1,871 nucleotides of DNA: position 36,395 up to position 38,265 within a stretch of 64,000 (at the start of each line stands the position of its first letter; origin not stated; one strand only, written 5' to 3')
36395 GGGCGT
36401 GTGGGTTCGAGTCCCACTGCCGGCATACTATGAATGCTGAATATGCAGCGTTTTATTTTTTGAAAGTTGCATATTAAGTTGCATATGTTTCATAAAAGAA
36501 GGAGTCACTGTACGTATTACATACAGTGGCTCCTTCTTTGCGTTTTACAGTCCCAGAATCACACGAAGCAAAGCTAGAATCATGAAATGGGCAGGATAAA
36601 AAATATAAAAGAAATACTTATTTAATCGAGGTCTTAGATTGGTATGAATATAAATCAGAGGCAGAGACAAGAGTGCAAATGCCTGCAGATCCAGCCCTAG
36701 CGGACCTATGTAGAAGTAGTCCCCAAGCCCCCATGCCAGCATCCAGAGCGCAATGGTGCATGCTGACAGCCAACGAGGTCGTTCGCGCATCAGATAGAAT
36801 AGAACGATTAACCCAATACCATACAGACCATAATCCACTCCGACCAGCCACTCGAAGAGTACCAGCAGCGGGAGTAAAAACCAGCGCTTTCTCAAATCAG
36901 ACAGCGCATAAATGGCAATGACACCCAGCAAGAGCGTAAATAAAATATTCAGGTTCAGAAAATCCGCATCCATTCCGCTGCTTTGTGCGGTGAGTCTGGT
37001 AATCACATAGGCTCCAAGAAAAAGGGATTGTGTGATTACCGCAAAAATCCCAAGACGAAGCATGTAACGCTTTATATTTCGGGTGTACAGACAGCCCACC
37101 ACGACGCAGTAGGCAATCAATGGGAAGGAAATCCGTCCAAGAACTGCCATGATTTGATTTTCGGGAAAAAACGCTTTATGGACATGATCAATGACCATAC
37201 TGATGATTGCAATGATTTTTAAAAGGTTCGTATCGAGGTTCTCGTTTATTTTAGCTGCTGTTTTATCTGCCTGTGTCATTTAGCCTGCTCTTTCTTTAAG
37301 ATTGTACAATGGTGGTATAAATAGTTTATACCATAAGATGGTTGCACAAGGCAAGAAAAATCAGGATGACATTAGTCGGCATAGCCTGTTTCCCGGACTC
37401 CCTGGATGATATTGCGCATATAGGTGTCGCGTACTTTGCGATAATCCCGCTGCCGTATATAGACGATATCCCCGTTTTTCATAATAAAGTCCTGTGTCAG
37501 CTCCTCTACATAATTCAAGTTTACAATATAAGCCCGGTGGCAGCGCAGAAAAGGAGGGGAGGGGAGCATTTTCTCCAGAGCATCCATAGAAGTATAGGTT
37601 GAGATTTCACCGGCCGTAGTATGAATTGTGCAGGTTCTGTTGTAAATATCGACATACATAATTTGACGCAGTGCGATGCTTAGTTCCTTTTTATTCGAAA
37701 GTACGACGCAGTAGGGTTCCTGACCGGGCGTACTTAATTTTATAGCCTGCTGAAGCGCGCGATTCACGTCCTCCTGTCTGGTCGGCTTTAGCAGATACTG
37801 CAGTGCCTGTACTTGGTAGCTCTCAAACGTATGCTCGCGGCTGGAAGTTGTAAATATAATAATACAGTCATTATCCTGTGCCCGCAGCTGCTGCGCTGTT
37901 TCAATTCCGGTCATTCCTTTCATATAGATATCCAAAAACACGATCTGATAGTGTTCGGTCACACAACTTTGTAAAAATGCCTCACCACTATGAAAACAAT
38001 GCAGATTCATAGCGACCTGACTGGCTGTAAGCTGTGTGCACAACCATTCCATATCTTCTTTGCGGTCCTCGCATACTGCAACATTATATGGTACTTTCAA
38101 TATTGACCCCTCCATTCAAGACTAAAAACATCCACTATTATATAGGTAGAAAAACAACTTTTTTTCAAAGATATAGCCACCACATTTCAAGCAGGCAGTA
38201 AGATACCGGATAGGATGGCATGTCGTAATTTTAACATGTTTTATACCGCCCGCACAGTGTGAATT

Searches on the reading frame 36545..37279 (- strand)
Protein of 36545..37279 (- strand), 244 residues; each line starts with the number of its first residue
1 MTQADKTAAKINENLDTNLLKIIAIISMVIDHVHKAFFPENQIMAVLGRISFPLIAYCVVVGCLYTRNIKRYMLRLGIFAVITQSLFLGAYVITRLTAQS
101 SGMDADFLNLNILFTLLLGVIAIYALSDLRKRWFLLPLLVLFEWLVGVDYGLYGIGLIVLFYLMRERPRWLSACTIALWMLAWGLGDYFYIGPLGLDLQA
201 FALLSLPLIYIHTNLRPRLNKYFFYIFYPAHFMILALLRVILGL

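Call 49: search_protein_families(library=pfam, proteins=[window:36545-37279:-], max_evalue=0.0001)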
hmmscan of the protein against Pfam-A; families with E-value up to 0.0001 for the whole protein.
window:36545-37279:- (244 aa): 1 family
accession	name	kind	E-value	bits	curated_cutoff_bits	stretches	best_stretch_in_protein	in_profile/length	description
PF05857.17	TraX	-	3.8e-35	122.2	25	1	18-239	3-217/217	TraX protein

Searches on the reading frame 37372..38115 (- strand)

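Call 49: search_protein_families(library=pfam, proteins=[window:37372-38115:-], max_evalue=0.0001)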
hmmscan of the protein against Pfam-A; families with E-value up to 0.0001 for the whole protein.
window:37372-38115:- (247 aa): 2 families
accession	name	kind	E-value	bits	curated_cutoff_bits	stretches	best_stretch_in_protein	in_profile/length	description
PF04397.21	LytTR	-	1.3e-18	67.4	22.6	1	146-230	5-95/98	LytTr DNA-binding domain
PF00072.30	Response_reg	-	3.2e-16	59.9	30.2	1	12-121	1-110/111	Response regulator receiver domain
